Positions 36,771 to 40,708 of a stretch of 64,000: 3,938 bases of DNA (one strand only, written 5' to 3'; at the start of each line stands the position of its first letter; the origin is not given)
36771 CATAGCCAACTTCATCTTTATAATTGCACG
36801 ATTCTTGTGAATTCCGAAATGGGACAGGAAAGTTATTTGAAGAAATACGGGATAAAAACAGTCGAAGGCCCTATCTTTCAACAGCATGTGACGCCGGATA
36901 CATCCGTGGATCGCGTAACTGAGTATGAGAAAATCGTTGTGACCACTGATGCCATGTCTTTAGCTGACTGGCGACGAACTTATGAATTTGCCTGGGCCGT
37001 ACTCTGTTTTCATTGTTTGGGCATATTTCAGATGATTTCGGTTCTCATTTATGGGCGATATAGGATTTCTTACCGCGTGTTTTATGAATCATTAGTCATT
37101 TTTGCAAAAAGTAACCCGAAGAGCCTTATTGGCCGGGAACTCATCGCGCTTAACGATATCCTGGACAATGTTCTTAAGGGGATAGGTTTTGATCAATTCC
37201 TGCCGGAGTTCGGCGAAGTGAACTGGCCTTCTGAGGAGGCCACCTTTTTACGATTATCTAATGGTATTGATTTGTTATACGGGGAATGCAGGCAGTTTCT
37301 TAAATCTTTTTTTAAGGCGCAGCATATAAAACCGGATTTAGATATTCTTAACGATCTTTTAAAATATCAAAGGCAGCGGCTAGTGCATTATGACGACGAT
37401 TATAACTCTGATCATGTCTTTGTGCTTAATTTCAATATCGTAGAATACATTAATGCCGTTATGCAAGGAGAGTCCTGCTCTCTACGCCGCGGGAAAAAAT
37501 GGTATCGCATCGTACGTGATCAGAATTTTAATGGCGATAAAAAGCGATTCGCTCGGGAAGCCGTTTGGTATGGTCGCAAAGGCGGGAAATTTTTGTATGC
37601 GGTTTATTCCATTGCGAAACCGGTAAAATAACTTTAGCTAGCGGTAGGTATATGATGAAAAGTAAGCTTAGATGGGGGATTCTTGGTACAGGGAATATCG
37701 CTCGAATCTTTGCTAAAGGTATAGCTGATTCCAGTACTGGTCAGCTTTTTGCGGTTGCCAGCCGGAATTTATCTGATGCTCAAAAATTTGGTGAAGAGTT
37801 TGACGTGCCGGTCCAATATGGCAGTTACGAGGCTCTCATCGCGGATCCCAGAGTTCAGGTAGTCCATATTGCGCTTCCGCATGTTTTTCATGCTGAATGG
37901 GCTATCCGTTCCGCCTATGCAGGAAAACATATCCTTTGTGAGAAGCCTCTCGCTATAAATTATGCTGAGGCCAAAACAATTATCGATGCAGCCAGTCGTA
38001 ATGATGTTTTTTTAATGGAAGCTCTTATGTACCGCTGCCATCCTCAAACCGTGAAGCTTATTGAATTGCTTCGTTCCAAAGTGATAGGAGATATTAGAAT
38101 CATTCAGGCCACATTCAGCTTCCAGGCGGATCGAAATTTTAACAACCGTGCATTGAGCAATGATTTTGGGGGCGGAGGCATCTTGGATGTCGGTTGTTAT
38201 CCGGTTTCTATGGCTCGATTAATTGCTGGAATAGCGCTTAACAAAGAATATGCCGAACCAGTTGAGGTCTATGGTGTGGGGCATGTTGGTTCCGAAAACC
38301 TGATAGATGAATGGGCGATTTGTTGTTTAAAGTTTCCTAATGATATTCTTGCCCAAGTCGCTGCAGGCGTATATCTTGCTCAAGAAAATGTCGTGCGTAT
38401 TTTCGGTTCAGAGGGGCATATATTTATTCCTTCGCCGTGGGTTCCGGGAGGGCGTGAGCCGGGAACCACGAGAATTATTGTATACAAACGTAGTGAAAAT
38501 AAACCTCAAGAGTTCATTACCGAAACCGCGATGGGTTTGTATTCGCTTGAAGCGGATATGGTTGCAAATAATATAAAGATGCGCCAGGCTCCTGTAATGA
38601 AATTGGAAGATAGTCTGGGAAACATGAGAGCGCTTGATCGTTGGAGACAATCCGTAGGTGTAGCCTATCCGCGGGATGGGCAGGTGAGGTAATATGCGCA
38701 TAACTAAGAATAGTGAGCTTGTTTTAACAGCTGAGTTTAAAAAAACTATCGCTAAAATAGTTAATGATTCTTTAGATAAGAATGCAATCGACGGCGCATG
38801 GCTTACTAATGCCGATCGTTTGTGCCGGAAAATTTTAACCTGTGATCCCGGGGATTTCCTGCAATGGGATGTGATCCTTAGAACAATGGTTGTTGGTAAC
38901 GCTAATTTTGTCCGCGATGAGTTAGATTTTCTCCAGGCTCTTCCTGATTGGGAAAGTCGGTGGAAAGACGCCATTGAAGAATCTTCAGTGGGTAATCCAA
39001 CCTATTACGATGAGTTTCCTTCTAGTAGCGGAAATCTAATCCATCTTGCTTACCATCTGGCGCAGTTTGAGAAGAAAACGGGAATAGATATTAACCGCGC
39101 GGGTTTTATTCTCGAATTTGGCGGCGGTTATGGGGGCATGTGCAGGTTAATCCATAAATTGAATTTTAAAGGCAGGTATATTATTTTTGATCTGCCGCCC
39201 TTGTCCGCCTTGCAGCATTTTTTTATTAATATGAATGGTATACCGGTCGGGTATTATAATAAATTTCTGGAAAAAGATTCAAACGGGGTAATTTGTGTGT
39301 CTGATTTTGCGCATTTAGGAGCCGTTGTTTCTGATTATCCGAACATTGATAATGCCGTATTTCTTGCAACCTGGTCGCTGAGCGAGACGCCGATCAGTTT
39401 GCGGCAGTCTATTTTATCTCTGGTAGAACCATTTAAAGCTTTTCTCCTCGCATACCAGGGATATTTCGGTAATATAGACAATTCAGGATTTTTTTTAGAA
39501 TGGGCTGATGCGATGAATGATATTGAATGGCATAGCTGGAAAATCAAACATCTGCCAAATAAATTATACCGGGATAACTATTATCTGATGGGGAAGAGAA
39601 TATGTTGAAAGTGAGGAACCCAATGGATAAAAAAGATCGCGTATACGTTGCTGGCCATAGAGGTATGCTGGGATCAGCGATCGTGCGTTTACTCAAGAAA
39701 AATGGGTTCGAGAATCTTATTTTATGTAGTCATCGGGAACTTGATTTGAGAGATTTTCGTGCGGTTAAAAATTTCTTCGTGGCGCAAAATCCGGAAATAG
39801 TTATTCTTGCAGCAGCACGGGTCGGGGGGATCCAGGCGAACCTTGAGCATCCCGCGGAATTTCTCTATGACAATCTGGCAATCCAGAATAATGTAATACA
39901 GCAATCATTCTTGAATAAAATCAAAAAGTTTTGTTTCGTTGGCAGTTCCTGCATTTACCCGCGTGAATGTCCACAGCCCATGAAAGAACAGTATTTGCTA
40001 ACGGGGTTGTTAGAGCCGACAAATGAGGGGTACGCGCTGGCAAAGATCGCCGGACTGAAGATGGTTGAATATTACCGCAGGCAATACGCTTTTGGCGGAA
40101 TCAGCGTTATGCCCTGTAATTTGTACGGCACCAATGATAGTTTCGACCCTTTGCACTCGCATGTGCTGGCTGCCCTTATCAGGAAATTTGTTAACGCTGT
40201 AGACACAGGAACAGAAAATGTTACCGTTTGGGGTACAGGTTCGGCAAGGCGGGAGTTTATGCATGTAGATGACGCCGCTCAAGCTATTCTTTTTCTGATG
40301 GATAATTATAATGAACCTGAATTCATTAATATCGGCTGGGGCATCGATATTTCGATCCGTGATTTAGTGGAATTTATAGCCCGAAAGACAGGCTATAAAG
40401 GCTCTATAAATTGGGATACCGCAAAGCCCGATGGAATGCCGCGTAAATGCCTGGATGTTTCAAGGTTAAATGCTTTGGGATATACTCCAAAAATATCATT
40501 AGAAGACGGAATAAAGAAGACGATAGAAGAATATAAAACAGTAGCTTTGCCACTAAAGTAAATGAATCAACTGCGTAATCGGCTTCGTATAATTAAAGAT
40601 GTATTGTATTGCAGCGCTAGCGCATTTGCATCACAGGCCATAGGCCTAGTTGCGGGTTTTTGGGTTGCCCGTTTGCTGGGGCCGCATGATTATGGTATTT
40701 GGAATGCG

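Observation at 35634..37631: Large cobalamin-binding radical SAM enzyme with an unknown C-terminal domain inside the glycan locus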

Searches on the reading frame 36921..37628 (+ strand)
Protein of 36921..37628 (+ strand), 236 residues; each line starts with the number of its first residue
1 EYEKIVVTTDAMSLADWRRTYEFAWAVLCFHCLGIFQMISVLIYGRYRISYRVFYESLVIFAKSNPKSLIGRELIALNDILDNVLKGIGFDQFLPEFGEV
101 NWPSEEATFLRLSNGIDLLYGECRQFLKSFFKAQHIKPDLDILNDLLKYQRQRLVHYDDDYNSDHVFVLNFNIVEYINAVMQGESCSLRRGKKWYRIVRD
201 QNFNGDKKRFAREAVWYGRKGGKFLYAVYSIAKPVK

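Call 75: search_protein_representatives(protein=window:36921-37628:+)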
Query: 236 residues. Proteins with E-value up to 0.001 (for the whole library): 490; up to 1e-10: 257; up to 1e-30: 26. The best 150 are listed.
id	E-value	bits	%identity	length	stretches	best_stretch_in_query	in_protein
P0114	3.7e-79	282.2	55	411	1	1-228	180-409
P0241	5.1e-58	213.0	48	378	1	1-225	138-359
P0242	4.9e-52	193.4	42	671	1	2-234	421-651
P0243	2.4e-50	187.8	41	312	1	2-229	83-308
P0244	1.4e-49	185.3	41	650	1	1-230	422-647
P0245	4.5e-49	183.7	40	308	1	1-227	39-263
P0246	1.3e-46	175.7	43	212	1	26-229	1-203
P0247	4.4e-46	173.9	39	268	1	2-227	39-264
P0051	7.0e-46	173.3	38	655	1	1-226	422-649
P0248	1.3e-43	165.9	38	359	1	1-228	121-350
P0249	4.6e-42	160.8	38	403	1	1-227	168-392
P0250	6.2e-42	160.3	36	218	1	12-230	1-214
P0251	5.3e-39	150.7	36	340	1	1-227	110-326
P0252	1.0e-37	146.5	36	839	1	1-226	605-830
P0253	1.9e-36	142.3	34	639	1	2-222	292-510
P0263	3.3e-31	125.2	36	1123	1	3-227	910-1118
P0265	1.0e-29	120.4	34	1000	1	1-227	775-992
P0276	3.0e-28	115.5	37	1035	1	1-226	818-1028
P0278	2.0e-27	112.8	33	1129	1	2-225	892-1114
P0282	1.6e-26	109.9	33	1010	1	2-225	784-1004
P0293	9.9e-25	104.0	31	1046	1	2-225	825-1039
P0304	8.6e-24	100.9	27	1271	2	4-228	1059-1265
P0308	6.6e-23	98.0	31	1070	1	1-228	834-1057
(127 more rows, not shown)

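Call 76: search_protein_families(library=pfam, proteins=[P0263, P0265, P0276, P0278, P0282, P0293, P0304, P0308, P0252], max_evalue=0.0001)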
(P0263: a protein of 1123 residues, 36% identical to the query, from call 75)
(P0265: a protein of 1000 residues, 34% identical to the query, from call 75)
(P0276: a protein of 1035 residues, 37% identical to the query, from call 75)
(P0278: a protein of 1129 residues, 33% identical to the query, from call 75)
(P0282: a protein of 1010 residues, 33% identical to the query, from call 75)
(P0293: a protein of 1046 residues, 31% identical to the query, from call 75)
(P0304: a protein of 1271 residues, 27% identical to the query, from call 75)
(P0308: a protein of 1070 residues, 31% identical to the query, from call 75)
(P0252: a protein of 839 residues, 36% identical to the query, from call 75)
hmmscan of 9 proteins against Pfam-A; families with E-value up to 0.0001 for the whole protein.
P0263 (1123 aa): 7 families
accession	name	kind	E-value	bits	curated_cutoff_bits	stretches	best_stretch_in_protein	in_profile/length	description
PF14890.11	Intein_splicing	-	6.8e-30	104.4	35.8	1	646-867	11-155/155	Intein splicing domain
PF07591.16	PT-HINT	-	2.2e-27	96.4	27.7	3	203-286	2-90/137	Pretoxin HINT domain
PF13403.11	Hint_2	-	2.4e-19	70.6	28.4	1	630-667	1-38/147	Hint domain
PF01079.26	Hint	-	2.4e-11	44.1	29.7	0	331-410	12-95/213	Hint module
PF04055.27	Radical_SAM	-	2.1e-10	41.4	29.5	1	477-612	31-161/166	Radical SAM superfamily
PF02310.24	B12-binding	-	1.6e-06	28.4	32.1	1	59-128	50-120/121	B12 binding domain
PF14623.11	Vint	-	9.3e-06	26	27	0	631-722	2-79/166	Hint-domain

P0265 (1000 aa): 4 families
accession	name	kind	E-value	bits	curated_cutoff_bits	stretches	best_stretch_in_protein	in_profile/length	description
PF14890.11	Intein_splicing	-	2.8e-11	43.9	35.8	1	238-564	32-155/155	Intein splicing domain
PF14528.11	LAGLIDADG_3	-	1.3e-07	32.3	22.5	1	440-500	2-62/82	LAGLIDADG-like domain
PF04055.27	Radical_SAM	-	1.7e-07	32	29.5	0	646-716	93-161/166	Radical SAM superfamily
PF02310.24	B12-binding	-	7.7e-07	29.4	32.1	1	43-131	33-121/121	B12 binding domain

P0276 (1035 aa): 4 families
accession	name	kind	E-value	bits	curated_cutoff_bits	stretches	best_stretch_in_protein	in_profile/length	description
PF14528.11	LAGLIDADG_3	-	9.3e-11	42.3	22.5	1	439-496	4-63/82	LAGLIDADG-like domain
PF02310.24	B12-binding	-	2.9e-09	37.2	32.1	1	52-128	41-120/121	B12 binding domain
PF04055.27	Radical_SAM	-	7.4e-09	36.4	29.5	1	604-763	10-165/166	Radical SAM superfamily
PF14890.11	Intein_splicing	-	2.5e-07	31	35.8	1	220-736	18-114/155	Intein splicing domain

P0278 (1129 aa): 3 families
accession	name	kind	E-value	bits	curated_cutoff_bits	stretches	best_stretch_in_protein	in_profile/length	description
PF02310.24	B12-binding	-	6e-11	42.7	32.1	1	82-164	40-120/121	B12 binding domain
PF04055.27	Radical_SAM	-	1.4e-09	38.8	29.5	1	676-832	9-161/166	Radical SAM superfamily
PF14528.11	LAGLIDADG_3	-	9e-08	32.7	22.5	0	507-546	2-44/82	LAGLIDADG-like domain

P0282 (1010 aa): 3 families
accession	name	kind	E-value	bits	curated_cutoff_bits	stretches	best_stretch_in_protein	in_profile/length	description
PF02310.24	B12-binding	-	1.1e-08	35.4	32.1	1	59-130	48-120/121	B12 binding domain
PF14890.11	Intein_splicing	-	8.3e-08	32.6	35.8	1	226-572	18-155/155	Intein splicing domain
PF04055.27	Radical_SAM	-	5.7e-07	30.3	29.5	0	656-724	95-161/166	Radical SAM superfamily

P0293 (1046 aa): 5 families
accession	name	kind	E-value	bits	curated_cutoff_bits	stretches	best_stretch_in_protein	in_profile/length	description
PF14890.11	Intein_splicing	-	3.4e-11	43.6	35.8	1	243-603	38-155/155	Intein splicing domain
PF02310.24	B12-binding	-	1e-08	35.4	32.1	1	69-138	50-120/121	B12 binding domain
PF07591.16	PT-HINT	-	2.7e-08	34.6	27.7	1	214-296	2-89/137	Pretoxin HINT domain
PF04055.27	Radical_SAM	-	2.8e-07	31.3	29.5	1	601-760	4-159/166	Radical SAM superfamily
PF13403.11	Hint_2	-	6.6e-07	30.3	28.4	1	207-248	2-43/147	Hint domain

P0304 (1271 aa): 3 families
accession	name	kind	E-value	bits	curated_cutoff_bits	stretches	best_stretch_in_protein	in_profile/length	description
PF04055.27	Radical_SAM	-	5.7e-29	101.9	29.5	2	836-1001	2-164/166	Radical SAM superfamily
PF02310.24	B12-binding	-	4e-18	65.8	32.1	2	689-774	38-120/121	B12 binding domain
PF19864.5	Radical_SAM_N2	-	8.5e-05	22.5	29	0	735-779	86-126/151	Radical SAM proteins, N-terminal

P0308 (1070 aa): 4 families
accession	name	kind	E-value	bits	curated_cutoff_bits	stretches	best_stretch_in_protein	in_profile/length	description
PF14890.11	Intein_splicing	-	9.6e-15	55.1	35.8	1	218-613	9-155/155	Intein splicing domain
PF04055.27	Radical_SAM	-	1.2e-08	35.7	29.5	1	612-772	5-160/166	Radical SAM superfamily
PF07591.16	PT-HINT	-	5.1e-07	30.5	27.7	1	210-299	1-95/137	Pretoxin HINT domain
PF13403.11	Hint_2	-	1.8e-05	25.6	28.4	1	204-243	2-41/147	Hint domain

P0252 (839 aa): 3 families
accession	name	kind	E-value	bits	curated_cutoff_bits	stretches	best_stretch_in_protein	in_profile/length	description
PF02310.24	B12-binding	-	2.9e-09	37.2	32.1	1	49-131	38-120/121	B12 binding domain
PF14890.11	Intein_splicing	-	1.4e-08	35.1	35.8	1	262-391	30-155/155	Intein splicing domain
PF04055.27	Radical_SAM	-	6.1e-08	33.5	29.5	1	390-544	9-159/166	Radical SAM superfamily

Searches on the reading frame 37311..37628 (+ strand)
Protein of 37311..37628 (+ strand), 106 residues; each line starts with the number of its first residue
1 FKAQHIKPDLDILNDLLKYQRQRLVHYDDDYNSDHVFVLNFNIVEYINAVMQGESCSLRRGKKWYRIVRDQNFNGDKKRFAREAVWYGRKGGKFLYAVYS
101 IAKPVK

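Call 42: search_solved_structures(query=window:37311-37628:+, max_evalue=10, show_alignments=3)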
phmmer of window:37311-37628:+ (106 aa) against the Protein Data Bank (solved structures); distinct sequences matched with E-value up to 10: 1.
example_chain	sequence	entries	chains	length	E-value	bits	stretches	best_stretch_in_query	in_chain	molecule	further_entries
1k19_A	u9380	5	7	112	0.49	14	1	29-79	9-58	Chemosensory Protein CSP2 | CHEMOSENSORY PROTEIN A6 | chemosensory protein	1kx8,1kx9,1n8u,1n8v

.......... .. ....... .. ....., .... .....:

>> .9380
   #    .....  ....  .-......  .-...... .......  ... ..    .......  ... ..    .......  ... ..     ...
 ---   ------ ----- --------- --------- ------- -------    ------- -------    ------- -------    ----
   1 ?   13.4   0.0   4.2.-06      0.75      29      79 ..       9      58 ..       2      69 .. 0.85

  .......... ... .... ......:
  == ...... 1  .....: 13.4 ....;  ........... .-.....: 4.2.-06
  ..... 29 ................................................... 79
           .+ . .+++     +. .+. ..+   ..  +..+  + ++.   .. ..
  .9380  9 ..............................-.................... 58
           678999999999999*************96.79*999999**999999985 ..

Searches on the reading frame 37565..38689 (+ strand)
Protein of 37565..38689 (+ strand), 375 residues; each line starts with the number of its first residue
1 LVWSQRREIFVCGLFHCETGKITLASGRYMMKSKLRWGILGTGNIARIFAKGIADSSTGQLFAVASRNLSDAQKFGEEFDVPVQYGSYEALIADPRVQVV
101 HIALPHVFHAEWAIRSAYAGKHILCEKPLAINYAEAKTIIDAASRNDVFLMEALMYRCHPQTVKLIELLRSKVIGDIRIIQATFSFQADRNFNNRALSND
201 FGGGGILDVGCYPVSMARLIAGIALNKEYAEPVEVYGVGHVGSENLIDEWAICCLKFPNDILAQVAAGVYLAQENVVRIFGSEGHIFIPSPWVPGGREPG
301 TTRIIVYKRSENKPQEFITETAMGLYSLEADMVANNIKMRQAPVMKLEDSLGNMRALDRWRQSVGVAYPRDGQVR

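Call 6: search_protein_families(library=pfam, proteins=[window:37565-38689:+], max_evalue=0.001)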
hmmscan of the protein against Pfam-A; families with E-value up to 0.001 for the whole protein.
window:37565-38689:+ (375 aa): 4 families
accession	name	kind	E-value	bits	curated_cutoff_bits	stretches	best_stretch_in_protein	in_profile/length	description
PF01408.29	GFO_IDH_MocA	-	5.1e-24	85.7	24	1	35-151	1-117/120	Oxidoreductase family, NAD-binding Rossmann fold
PF22725.1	GFO_IDH_MocA_C3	-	1e-16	61.5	27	1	164-286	3-123/124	GFO/IDH/MocA C-terminal domain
PF03807.23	F420_oxidored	-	4e-05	24.6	21.6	1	38-106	3-71/94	NADP oxidoreductase coenzyme F420-dependent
PF02894.22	GFO_IDH_MocA_C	-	0.0002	21.6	22.9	1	167-363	2-209/218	Oxidoreductase family, C-terminal alpha/beta domain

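Call 37: search_protein_families(library=ncbifam, proteins=[window:37565-38689:+], max_evalue=0.00001)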
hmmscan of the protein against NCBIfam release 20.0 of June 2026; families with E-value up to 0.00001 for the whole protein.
window:37565-38689:+ (375 aa): 6 families
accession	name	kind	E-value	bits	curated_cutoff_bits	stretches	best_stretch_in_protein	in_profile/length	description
TIGR04380.1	myo_inos_iolG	equivalog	2.3e-29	102.3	355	1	35-363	2-322/330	inositol 2-dehydrogenase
NF041392.1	XylDh_Gfo6_Halo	equivalog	1.9e-23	82.9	350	1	33-293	15-280/350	D-xylose 1-dehydrogenase Gfo6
NF052479.1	LevoglcsnDh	equivalog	1.1e-21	77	650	1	71-222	48-203/386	levoglucosan dehydrogenase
NF040723.1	UDP-GlcNAcDh_Arch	equivalog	2.8e-18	66.5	450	1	35-231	1-187/302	UDP-N-acetylglucosamine 3-dehydrogenase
NF052679.1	InsChiInosDhIolG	equivalog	6.8e-15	54.9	540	1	35-185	3-156/343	bifunctional inositol 2-dehydrogenase/D-chiro-inositol 1-dehydrogenase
NF008607.0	PRK11579.1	subfamily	1.6e-11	43.8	330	1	31-186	1-154/346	oxidoreductase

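Call 78: search_solved_structures(query=window:37652-38689:+, max_evalue=1e-10)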
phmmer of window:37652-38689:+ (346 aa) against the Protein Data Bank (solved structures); distinct sequences matched with E-value up to 1e-10: 34.
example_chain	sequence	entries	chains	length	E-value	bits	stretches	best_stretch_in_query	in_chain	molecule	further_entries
4had_A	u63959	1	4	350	2e-38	135.6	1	3-330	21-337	Probable oxidoreductase protein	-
2o48_X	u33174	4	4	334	4.7e-36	127.7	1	6-342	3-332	Dimeric dihydrodiol dehydrogenase | Trans-1,2-dihydrobenzene-1,2-diol dehydrogenase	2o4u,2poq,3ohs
1ydw_A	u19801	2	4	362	1e-30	110.2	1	4-192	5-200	AX110P-like protein | Probable oxidoreductase At4g09670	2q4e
3rbv_A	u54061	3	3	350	2.1e-29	105.9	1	5-290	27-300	Sugar 3-ketoreductase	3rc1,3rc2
3rc7_A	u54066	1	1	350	7.6e-29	104.1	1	5-290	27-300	Sugar 3-ketoreductase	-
3rcb_A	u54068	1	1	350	7.6e-29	104.1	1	5-290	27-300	Sugar 3-ketoreductase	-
3e9m_A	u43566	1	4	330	7.6e-29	104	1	3-265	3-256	Oxidoreductase, Gfo/Idh/MocA family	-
3rc9_A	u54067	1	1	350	1.4e-28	103.1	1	5-290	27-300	Sugar 3-ketoreductase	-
3evn_A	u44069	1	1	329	8.5e-26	94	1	2-264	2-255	Oxidoreductase, Gfo/Idh/MocA family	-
1ofg_A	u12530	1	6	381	5.4e-23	84.8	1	8-193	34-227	GLUCOSE-FRUCTOSE OXIDOREDUCTASE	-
1ryd_A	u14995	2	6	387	5.6e-23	84.8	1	8-193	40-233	glucose-fructose oxidoreductase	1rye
1h6a_A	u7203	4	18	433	7.2e-23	84.4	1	8-193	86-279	PRECURSOR FORM OF GLUCOSE-FRUCTOSE OXIDOREDUCTASE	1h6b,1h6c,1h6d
1evj_A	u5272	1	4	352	1.8e-22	83.1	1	8-193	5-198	GLUCOSE-FRUCTOSE OXIDOREDUCTASE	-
5a02_A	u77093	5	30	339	3.2e-22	82.3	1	5-194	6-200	ALDOSE-ALDOSE OXIDOREDUCTASE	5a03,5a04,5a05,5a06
3ezy_A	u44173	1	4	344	2.5e-19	72.8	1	5-261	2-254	Dehydrogenase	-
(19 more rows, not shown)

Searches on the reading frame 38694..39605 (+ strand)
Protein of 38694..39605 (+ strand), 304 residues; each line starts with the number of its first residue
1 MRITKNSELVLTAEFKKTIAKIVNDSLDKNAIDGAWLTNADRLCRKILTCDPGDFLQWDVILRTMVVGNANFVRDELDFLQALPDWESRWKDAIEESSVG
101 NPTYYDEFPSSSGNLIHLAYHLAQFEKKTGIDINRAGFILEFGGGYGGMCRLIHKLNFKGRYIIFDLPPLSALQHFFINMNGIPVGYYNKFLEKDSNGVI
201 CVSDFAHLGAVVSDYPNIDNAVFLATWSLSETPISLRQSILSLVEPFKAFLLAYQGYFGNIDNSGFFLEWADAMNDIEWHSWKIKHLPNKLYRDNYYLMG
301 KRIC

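Call 6: search_protein_families(library=pfam, proteins=[window:38694-39605:+], max_evalue=0.001)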
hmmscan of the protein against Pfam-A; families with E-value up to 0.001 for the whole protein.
window:38694-39605:+ (304 aa): 0 families

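Call 37: search_protein_families(library=ncbifam, proteins=[window:38694-39605:+], max_evalue=0.00001)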
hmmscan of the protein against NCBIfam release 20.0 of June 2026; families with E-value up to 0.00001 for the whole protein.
window:38694-39605:+ (304 aa): 1 family
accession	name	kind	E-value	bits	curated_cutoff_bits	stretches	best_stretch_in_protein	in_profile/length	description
TIGR04371.1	methyltran_NanM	subfamily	2.8e-09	36.9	44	1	91-173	105-187/273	putative sugar O-methyltransferase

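Call 79: search_solved_structures(query=window:38694-39605:+, max_evalue=0.01)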
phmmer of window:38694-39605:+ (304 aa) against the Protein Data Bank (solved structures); distinct sequences matched with E-value up to 0.01: 0.

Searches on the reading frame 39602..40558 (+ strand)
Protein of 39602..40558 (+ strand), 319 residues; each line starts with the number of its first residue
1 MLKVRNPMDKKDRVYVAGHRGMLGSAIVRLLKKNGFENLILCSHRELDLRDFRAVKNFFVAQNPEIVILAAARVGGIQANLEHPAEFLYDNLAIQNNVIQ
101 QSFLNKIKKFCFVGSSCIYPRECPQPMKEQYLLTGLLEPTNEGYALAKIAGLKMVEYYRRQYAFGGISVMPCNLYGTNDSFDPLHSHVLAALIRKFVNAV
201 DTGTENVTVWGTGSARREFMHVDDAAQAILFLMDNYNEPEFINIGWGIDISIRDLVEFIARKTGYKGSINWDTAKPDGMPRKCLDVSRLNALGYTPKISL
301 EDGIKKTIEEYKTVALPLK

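Call 6: search_protein_families(library=pfam, proteins=[window:39602-40558:+], max_evalue=0.001)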
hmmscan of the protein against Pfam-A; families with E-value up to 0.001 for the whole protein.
window:39602-40558:+ (319 aa): 4 families
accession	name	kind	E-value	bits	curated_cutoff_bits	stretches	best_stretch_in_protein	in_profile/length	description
PF01370.27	Epimerase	-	2.8e-57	194.3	20.9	1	14-245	1-240/240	NAD dependent epimerase/dehydratase family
PF16363.11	GDP_Man_Dehyd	-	5.5e-17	62.7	27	1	46-307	58-332/332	GDP-mannose 4,6 dehydratase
PF04321.23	RmlD_sub_bind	-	6.5e-07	29.2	27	1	13-74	2-62/287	RmlD substrate binding domain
PF02719.21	Polysacc_synt_2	-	4.5e-05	23.2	20.2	0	48-113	62-126/293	Polysaccharide biosynthesis protein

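Call 37: search_protein_families(library=ncbifam, proteins=[window:39602-40558:+], max_evalue=0.00001)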
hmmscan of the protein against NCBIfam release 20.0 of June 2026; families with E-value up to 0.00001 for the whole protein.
window:39602-40558:+ (319 aa): 7 families
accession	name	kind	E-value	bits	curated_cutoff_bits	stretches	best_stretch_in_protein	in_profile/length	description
NF047922.1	GDPFucSynFcl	equivalog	5.7e-129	430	500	1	11-311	2-301/308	GDP-L-fucose synthase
TIGR01181.1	dTDP_gluc_dehyt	equivalog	9.3e-19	67.7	365.1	1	47-312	57-312/321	dTDP-glucose 4,6-dehydratase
TIGR01179.1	galE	equivalog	1.2e-15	57.1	262.3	1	46-308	53-322/332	UDP-glucose 4-epimerase GalE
TIGR04180.1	EDH_00030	hypoth_equivalog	7.1e-13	48.3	475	1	48-275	57-268/297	NAD-dependent 4,6-dehydratase LegB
NF007490.0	PRK10084.1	subfamily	3.7e-10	39.3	649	1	142-312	165-335/361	dTDP-glucose 4,6-dehydratase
TIGR02197.1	heptose_epim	equivalog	4.3e-09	36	274.6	1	16-312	3-314/316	ADP-glyceromanno-heptose 6-epimerase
NF007582.0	PRK10217.1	equivalog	3.1e-06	26.5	698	0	143-311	159-331/355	dTDP-glucose 4,6-dehydratase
